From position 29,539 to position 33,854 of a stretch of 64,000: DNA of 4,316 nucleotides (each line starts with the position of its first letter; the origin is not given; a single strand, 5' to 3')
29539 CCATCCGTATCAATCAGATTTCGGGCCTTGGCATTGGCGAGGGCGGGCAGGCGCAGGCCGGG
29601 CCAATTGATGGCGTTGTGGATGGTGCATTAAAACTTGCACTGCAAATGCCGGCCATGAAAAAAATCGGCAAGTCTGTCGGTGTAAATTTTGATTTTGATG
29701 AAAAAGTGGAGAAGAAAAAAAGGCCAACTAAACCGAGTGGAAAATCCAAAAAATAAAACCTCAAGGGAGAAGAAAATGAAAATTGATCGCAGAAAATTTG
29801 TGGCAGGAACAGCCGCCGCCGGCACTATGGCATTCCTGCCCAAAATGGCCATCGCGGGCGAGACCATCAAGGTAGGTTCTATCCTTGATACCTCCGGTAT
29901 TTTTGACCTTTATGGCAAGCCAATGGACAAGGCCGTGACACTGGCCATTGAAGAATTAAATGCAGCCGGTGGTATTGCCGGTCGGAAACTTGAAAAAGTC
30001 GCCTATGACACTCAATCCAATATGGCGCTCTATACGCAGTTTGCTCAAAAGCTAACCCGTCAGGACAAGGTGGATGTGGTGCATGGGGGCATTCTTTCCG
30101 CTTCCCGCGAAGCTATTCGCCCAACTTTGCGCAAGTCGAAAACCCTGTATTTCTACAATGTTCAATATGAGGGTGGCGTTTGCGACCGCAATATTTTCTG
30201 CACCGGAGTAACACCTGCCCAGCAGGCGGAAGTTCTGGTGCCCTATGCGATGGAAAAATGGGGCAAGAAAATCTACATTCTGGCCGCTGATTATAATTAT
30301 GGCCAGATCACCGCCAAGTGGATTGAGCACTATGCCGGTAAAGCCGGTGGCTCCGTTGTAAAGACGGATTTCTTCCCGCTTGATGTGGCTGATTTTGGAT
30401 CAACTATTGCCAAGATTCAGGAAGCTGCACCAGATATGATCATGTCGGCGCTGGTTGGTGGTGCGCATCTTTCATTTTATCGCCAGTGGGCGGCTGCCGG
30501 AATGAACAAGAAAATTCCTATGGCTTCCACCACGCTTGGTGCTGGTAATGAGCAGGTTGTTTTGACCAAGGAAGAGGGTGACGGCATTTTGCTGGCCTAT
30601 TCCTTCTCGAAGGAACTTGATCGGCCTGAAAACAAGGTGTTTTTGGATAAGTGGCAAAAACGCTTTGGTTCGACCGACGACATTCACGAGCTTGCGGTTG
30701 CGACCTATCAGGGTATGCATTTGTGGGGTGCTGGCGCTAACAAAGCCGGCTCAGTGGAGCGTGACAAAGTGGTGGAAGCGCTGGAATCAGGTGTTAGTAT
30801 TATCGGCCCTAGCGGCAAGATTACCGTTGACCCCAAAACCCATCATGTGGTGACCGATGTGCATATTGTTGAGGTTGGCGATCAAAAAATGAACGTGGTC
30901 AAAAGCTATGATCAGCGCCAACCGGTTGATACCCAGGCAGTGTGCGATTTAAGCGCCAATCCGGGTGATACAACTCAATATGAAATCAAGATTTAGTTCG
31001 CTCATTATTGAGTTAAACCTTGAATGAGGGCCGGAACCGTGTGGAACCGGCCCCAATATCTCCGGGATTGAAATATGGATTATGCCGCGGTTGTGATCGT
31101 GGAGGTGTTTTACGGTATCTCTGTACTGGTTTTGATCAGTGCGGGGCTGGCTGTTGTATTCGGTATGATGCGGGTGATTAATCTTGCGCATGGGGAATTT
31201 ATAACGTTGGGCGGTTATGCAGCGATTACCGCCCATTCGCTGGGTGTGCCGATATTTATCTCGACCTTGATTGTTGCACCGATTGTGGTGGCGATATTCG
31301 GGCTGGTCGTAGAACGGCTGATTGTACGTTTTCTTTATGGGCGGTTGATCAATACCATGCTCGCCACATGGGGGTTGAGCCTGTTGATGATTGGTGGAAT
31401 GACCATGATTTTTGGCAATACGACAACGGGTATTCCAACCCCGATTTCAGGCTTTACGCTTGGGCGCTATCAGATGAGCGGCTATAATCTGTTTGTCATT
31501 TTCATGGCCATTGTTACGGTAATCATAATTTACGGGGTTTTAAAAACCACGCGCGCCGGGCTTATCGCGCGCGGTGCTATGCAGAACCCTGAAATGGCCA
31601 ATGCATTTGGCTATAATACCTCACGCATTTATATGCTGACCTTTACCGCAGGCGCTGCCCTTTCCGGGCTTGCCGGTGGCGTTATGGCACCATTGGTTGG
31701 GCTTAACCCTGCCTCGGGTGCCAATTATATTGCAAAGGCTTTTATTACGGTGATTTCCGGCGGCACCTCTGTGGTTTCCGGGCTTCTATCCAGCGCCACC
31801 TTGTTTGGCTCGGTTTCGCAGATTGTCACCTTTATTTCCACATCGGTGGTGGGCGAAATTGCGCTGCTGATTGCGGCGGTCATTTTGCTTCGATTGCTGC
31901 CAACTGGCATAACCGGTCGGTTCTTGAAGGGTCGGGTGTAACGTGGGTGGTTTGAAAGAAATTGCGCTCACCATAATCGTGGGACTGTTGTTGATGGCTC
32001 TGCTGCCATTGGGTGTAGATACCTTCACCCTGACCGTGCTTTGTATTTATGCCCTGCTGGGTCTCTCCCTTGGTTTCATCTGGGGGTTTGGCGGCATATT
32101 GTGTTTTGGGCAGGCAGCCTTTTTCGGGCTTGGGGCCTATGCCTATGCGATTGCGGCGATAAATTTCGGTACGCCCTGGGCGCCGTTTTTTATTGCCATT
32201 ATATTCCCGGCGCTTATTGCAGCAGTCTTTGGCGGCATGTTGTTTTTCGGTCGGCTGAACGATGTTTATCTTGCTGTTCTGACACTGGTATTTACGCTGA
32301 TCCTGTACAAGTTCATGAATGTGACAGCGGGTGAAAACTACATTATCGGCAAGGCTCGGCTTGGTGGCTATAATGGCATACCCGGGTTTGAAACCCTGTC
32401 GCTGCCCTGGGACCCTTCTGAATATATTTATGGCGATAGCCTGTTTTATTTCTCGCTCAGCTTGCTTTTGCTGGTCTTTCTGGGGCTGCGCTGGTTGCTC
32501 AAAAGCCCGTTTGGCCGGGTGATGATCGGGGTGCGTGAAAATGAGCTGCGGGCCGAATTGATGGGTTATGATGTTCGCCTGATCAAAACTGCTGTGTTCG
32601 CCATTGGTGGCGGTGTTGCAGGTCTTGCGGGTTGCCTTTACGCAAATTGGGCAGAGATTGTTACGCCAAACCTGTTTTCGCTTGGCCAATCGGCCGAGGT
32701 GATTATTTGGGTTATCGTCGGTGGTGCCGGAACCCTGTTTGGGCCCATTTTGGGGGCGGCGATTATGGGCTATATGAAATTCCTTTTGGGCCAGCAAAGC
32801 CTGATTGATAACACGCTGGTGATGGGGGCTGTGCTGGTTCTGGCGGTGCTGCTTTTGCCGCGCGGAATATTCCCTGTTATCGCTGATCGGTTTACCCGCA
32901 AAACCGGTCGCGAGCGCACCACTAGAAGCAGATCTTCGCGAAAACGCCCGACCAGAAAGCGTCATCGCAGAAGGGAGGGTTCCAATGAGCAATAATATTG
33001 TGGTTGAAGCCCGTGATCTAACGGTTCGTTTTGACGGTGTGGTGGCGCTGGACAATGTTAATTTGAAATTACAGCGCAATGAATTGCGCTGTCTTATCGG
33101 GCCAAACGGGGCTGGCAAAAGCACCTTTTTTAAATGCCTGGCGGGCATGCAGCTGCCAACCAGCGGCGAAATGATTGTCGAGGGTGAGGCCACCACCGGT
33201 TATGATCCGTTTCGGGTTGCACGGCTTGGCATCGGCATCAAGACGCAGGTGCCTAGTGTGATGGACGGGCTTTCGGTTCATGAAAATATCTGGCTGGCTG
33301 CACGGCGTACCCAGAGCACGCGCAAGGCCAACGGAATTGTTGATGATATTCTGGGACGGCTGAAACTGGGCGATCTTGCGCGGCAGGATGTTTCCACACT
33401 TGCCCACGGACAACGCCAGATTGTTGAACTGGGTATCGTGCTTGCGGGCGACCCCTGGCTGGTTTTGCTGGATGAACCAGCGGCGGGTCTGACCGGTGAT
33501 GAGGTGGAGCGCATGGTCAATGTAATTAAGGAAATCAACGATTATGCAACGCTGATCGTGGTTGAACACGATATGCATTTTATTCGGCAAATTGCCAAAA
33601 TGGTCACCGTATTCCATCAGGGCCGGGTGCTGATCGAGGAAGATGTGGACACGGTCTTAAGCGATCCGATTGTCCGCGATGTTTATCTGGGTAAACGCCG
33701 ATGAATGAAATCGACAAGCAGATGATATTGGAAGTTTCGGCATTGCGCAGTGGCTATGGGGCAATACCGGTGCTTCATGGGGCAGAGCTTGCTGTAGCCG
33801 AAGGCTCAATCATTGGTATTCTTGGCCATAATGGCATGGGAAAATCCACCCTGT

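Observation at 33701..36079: In-frame fusion of an ABC-transporter ATPase and an amidase that keeps an internal ribosome-binding site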

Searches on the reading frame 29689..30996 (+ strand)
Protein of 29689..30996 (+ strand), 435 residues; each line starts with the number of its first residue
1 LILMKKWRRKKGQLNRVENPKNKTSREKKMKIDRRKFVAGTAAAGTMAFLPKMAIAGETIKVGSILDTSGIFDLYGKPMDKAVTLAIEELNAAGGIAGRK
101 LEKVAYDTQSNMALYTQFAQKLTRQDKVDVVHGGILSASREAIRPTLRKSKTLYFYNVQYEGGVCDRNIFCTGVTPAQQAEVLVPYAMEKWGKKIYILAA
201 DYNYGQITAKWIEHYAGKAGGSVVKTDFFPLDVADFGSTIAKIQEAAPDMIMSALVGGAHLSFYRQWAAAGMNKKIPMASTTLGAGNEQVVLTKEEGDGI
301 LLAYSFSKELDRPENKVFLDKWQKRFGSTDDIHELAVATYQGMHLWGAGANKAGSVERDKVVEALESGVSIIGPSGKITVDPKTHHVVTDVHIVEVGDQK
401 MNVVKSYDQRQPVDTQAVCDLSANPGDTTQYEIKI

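Call 5: search_protein_families(library=pfam, proteins=[window:29689-30996:+])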
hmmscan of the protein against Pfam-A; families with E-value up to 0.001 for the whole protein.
window:29689-30996:+ (435 aa): 2 families
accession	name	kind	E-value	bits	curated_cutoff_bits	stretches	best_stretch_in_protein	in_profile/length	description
PF13458.12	Peripla_BP_6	-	1.9e-84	284.7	31.7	1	59-398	1-341/343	Periplasmic binding protein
PF13433.12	Peripla_BP_5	-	9.3e-81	272.2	27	1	60-409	1-350/363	Periplasmic binding protein domain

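Call 18: search_protein_families(library=ncbifam, proteins=[window:29689-30996:+], max_evalue=0.00001)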
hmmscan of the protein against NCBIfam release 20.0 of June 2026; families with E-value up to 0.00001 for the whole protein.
window:29689-30996:+ (435 aa): 3 families
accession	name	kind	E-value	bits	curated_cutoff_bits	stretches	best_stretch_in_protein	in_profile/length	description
TIGR03669.1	urea_ABC_arch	equivalog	2.7e-106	355.7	494.8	1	60-432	1-374/375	urea ABC transporter substrate-binding protein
TIGR03407.1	urea_ABC_UrtA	exception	2.6e-74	250.3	492.75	1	60-405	1-349/361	urea ABC transporter substrate-binding protein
NF011933.0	PRK15404.1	subfamily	7.3e-16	58.2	477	1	43-383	10-347/370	high-affinity branched-chain amino acid ABC transporter substrate-binding protein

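Call 52: search_solved_structures(query=window:29773-30996:+, max_evalue=0.00001)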
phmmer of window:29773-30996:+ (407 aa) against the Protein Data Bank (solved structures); distinct sequences matched with E-value up to 0.00001: 30.
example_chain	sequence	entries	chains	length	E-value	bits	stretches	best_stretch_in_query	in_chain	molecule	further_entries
8tg1_A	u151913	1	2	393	7.2e-59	203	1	29-370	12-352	Extracellular ligand-binding receptor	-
7s6e_A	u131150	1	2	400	1.2e-46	162.8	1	31-388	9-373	Urea ABC transporter, periplasmic urea-binding protein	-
8hic_A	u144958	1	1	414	3e-45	158.1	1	30-376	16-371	Putative urea ABC transporter, substrate binding protein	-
7s6f_A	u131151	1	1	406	2.4e-43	151.9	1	32-380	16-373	Putative urea ABC transporter, urea binding protein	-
4f06_A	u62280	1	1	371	3.5e-28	102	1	30-369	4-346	Extracellular ligand-binding receptor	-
1pea_A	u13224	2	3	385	3.9e-28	101.8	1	48-371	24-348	AMIDASE OPERON | AMIC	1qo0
1qnl_A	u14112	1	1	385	9.9e-28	100.5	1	48-371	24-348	ALIPHATIC AMIDASE EXPRESSION-REGULATING PROTEIN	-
4evs_A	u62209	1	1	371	1.3e-26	96.8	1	30-375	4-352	PUTATIVE ABC TRANSPORTER SUBUNIT, SUBSTRATE-BINDING COMPONENT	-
4ey3_A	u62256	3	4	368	4.4e-25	91.7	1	28-368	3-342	Twin-arginine translocation pathway signal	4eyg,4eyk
4evq_A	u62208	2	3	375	7e-17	64.7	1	23-368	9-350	Putative ABC transporter subunit, substrate-binding component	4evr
4gnr_A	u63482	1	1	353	6.8e-15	58.2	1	29-372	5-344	ABC transporter substrate-binding protein-branched chain amino acid transport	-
4zpj_A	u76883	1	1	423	2e-14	56.7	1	20-368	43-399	Extracellular ligand-binding receptor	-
4maa_A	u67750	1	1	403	2.5e-13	53.1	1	9-366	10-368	Putative branched-chain amino acid ABC transporter, periplasmic amino acid-binding protein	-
3i45_A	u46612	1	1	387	3.5e-12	49.3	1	30-355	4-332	Twin-arginine translocation pathway signal protein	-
3i09_A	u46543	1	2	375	1.4e-11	47.3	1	30-367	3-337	Periplasmic branched-chain amino acid-binding protein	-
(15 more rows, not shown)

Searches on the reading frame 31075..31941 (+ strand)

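Call 5: search_protein_families(library=pfam, proteins=[window:31075-31941:+])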
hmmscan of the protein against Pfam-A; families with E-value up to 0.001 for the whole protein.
window:31075-31941:+ (288 aa): 1 family
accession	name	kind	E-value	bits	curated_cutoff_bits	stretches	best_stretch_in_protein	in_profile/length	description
PF02653.21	BPD_transp_2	-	2.5e-28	99.4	26.8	1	8-272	2-266/269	Branched-chain amino acid transport system / permease component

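Call 18: search_protein_families(library=ncbifam, proteins=[window:31075-31941:+], max_evalue=0.00001)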
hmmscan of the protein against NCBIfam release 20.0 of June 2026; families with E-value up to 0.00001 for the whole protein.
window:31075-31941:+ (288 aa): 3 families
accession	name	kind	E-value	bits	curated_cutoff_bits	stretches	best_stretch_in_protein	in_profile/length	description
TIGR03622.1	urea_t_UrtB_arc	equivalog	3.6e-68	229.9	374.25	1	12-282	8-279/284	urea ABC transporter, permease protein UrtB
TIGR03409.1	urea_trans_UrtB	equivalog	7.5e-56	189.9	250.3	1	15-280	11-286/291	urea ABC transporter permease subunit UrtB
NF008011.0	PRK10740.1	equivalog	1.4e-10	41.3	379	1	16-282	20-302/308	high-affinity branched-chain amino acid ABC transporter permease LivH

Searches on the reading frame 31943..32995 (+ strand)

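Call 5: search_protein_families(library=pfam, proteins=[window:31943-32995:+])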
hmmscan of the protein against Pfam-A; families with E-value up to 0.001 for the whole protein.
window:31943-32995:+ (350 aa): 1 family
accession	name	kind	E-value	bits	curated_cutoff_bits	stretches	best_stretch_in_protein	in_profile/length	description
PF02653.21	BPD_transp_2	-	5.2e-41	141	26.8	1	29-301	5-268/269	Branched-chain amino acid transport system / permease component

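Call 18: search_protein_families(library=ncbifam, proteins=[window:31943-32995:+], max_evalue=0.00001)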
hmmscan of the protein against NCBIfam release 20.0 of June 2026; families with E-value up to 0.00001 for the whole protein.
window:31943-32995:+ (350 aa): 5 families
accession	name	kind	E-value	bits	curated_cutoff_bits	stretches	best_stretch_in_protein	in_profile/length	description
TIGR03727.1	urea_t_UrtC_arc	equivalog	2e-79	267.2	575.55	1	11-323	32-351/369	urea ABC transporter, permease protein UrtC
TIGR03408.1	urea_trans_UrtC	equivalog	1.2e-51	176.4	296.2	2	77-310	87-311/313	urea ABC transporter permease subunit UrtC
NF008450.0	PRK11301.1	subfamily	3e-26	92.8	366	1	25-313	112-409/418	high-affinity branched-chain amino acid ABC transporter permease LivM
TIGR03409.1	urea_trans_UrtB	equivalog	6.2e-13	49.1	250.3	1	29-311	7-287/291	urea ABC transporter permease subunit UrtB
TIGR03622.1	urea_t_UrtB_arc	equivalog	3.4e-08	33.1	374.25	1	35-311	13-278/284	urea ABC transporter, permease protein UrtB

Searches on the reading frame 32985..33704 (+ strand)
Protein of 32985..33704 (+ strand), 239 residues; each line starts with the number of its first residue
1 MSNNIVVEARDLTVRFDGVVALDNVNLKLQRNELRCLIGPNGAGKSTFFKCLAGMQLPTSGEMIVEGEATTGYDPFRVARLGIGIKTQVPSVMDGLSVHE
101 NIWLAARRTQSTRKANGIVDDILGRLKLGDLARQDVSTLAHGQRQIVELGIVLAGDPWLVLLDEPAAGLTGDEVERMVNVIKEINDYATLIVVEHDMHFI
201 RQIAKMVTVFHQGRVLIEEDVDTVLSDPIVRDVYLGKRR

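Call 5: search_protein_families(library=pfam, proteins=[window:32985-33704:+])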
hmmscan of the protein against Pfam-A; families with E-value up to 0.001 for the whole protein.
window:32985-33704:+ (239 aa): 4 families
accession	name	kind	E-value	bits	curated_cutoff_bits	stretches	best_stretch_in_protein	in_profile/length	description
PF00005.33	ABC_tran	-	5.3e-27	95.5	25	1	22-166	1-136/137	ABC transporter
PF02463.25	SMC_N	-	4.1e-08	33.3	40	1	138-212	136-214/220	RecF/RecN/SMC N terminal domain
PF13304.12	AAA_21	-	4.8e-06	27.3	27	1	36-55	3-22/304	AAA domain, putative AbiEii toxin, Type IV TA system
PF13476.12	AAA_23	-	0.00073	20.7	27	0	21-53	9-40/201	AAA domain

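Call 18: search_protein_families(library=ncbifam, proteins=[window:32985-33704:+], max_evalue=0.00001)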
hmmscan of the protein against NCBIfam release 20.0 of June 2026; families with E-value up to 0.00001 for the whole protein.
window:32985-33704:+ (239 aa): 181 families (the best 25 are shown)
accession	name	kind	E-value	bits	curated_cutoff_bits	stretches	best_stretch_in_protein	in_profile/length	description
TIGR03411.1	urea_trans_UrtD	equivalog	7.1e-68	228.9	304.1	1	6-237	2-242/242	urea ABC transporter ATP-binding protein UrtD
NF008449.1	PRK11300.1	equivalog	1.3e-42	145.9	362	2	5-118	4-117/255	high-affinity branched-chain amino acid ABC transporter ATP-binding protein LivG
NF011967.0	PRK15439.1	equivalog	2.9e-37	128.3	586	1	4-231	9-234/510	autoinducer 2 ABC transporter ATP-binding protein LsrA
TIGR04406.1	LPS_export_lptB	equivalog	3.3e-36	124.8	240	1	8-237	3-235/239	LPS export ABC transporter ATP-binding protein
TIGR03410.1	urea_trans_UrtE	equivalog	6.9e-36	123.8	285.8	1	9-228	3-223/230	urea ABC transporter ATP-binding subunit UrtE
NF047930.1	ABC_ATP_B6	equivalog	3.6e-35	121.5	670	1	6-218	2-217/510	putative B6 ABC transporter ATP-binding protein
NF007253.0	PRK09700.1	equivalog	7.5e-35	120.5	772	1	7-231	6-239/510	D-allose ABC transporter ATP-binding protein AlsA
TIGR01188.1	drrA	subfamily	5.6e-34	117.8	312.45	1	15-221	2-208/302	daunorubicin resistance ABC transporter, ATP-binding protein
NF010069.0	PRK13549.1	equivalog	9.8e-34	116.6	699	1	4-231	3-237/513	xylose ABC transporter ATP-binding protein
NF040905.2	GguA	equivalog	2.7e-33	115.1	810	1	7-232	2-236/500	multiple monosaccharide ABC transporter ATP-binding protein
NF010068.0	PRK13548.1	equivalog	4.7e-33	114.4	261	1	4-234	3-240/261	heme ABC transporter ATP-binding protein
NF008442.0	PRK11288.1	equivalog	5.3e-33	114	689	1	6-231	7-238/504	L-arabinose ABC transporter ATP-binding protein AraG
NF008030.0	PRK10762.1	equivalog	3.1e-32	112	745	1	7-231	5-235/501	ribose ABC transporter ATP-binding protein RbsA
NF041861.1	YtfR_transport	equivalog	8.3e-31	106.9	850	1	7-227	2-227/492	galactofuranose ABC transporter, ATP-binding protein YtfR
NF008215.0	PRK10982.1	equivalog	8.5e-31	107.1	828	1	3-231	10-243/506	galactose/methyl galactoside ABC transporter ATP-binding protein MglA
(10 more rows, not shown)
